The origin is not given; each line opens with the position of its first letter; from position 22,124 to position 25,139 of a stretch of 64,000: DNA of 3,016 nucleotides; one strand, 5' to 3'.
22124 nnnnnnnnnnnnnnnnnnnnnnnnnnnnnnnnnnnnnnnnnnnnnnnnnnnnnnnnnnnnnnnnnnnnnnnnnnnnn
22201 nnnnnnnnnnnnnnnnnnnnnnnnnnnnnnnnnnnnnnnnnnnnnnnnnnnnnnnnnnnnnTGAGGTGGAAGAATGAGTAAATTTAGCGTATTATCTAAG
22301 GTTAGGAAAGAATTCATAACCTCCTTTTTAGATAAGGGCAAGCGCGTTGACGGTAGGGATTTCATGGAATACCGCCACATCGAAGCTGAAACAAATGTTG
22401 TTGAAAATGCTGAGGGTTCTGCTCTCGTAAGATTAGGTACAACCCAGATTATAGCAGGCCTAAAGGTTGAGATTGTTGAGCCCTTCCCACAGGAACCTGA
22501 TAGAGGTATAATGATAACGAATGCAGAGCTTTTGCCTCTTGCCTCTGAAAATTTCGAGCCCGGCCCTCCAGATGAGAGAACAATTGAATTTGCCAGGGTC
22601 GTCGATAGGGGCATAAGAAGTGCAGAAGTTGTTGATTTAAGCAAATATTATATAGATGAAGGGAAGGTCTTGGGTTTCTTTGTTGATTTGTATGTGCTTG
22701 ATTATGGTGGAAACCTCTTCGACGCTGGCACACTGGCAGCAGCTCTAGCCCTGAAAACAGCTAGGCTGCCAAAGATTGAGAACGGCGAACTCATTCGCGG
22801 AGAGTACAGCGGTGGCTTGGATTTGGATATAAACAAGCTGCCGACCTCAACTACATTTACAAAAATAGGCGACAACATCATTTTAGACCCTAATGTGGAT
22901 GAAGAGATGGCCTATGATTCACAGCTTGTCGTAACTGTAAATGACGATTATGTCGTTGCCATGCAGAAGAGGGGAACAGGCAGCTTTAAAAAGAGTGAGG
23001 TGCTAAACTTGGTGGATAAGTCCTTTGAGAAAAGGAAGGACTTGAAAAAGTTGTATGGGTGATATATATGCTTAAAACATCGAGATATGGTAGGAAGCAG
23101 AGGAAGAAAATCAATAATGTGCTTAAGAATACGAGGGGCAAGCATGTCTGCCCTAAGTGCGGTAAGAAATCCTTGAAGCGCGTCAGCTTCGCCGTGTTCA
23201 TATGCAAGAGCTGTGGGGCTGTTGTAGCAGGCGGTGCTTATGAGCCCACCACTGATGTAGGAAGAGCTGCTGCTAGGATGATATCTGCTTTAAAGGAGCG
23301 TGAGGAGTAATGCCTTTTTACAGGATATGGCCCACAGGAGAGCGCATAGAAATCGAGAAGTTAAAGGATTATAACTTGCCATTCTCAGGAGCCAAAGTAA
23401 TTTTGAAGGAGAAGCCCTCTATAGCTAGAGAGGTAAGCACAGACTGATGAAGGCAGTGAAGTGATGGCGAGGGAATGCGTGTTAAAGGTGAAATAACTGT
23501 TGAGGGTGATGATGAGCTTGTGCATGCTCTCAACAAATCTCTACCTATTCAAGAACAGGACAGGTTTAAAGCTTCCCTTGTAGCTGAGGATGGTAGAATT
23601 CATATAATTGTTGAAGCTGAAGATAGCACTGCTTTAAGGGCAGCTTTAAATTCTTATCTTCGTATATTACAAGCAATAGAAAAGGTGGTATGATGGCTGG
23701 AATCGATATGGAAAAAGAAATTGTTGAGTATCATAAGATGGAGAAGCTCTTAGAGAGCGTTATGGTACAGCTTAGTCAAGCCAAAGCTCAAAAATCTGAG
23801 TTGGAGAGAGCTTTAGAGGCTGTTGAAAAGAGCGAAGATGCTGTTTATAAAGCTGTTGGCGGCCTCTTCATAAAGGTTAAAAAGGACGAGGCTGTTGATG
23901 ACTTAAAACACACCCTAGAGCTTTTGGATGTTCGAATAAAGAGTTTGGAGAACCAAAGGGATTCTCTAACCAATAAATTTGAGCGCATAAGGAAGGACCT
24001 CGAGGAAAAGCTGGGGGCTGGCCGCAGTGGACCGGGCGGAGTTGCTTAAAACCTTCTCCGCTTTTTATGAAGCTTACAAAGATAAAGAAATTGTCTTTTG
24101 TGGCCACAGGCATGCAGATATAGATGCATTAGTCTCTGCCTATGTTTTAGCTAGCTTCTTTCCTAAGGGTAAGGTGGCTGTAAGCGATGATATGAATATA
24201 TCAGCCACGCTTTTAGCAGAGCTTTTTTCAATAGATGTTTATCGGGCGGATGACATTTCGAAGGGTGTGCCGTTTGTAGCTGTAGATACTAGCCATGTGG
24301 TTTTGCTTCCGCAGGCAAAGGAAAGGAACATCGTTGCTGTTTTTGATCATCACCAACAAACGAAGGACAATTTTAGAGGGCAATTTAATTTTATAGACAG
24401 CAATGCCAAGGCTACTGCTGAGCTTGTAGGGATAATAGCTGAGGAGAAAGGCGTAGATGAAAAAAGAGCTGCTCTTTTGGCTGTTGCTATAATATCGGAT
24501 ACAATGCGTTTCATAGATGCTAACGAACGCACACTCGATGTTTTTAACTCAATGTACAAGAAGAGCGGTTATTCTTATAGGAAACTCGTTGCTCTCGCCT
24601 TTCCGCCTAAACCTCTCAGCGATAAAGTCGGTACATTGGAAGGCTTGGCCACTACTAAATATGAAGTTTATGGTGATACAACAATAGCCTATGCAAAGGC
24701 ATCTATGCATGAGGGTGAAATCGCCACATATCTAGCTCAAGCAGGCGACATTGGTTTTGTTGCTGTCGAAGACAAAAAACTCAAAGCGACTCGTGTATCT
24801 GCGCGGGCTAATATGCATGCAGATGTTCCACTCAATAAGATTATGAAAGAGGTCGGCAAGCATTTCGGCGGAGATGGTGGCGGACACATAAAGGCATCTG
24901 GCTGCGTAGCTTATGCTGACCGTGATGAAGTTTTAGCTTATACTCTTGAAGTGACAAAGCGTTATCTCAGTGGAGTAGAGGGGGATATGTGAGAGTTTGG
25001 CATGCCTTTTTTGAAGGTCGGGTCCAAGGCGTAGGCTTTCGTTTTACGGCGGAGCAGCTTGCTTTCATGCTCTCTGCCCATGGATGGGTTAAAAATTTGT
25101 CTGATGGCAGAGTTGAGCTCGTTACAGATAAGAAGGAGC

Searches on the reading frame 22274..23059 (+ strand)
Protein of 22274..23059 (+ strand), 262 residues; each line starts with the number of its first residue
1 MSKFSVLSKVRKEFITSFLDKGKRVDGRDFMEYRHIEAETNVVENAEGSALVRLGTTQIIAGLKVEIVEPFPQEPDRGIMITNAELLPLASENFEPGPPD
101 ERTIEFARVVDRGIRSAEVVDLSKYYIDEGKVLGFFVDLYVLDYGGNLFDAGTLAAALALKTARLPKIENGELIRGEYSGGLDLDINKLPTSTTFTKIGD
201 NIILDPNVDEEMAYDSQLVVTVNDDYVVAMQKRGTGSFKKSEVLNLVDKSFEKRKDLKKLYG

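Call 77: search_protein_families(library=pfam, proteins=[window:22274-23059:+], max_evalue=0.00001)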
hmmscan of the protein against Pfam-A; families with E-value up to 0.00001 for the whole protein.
window:22274-23059:+ (262 aa): 2 families
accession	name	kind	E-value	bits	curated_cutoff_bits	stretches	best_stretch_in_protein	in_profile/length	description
PF01138.27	RNase_PH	-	4.7e-28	98.6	25.5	1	32-166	1-130/130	3' exoribonuclease family, domain 1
PF03725.20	RNase_PH_C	-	4.1e-10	39.9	20.8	1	189-252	2-66/67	3' exoribonuclease family, domain 2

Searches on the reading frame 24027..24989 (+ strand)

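Call 19: search_protein_families(library=ncbifam, proteins=[window:24027-24989:+], max_evalue=0.00001)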
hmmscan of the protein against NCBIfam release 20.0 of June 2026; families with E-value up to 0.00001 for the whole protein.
window:24027-24989:+ (321 aa): 5 families
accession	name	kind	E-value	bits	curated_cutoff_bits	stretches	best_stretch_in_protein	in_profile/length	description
NF053576.1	RecJ_archaeal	equivalog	2.7e-08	33.1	360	1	242-297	377-435/452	RecJ family nuclease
NF053633.1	OlncasPapPhNrnA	equivalog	6.6e-08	31.9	350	1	93-297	98-300/317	bifunctional oligoribonuclease/PAP phosphatase NrnA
NF011110.0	PRK14538.1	equivalog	3e-07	28.9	707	1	101-174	470-548/838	putative bifunctional signaling protein/50S ribosomal protein L9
NF003877.0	PRK05427.1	equivalog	1e-06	28.4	283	1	21-162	3-152/308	manganese-dependent inorganic pyrophosphatase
NF040701.1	RecJ_Meth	equivalog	4.3e-06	25.8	550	0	254-303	389-442/449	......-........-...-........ exonuclease RecJ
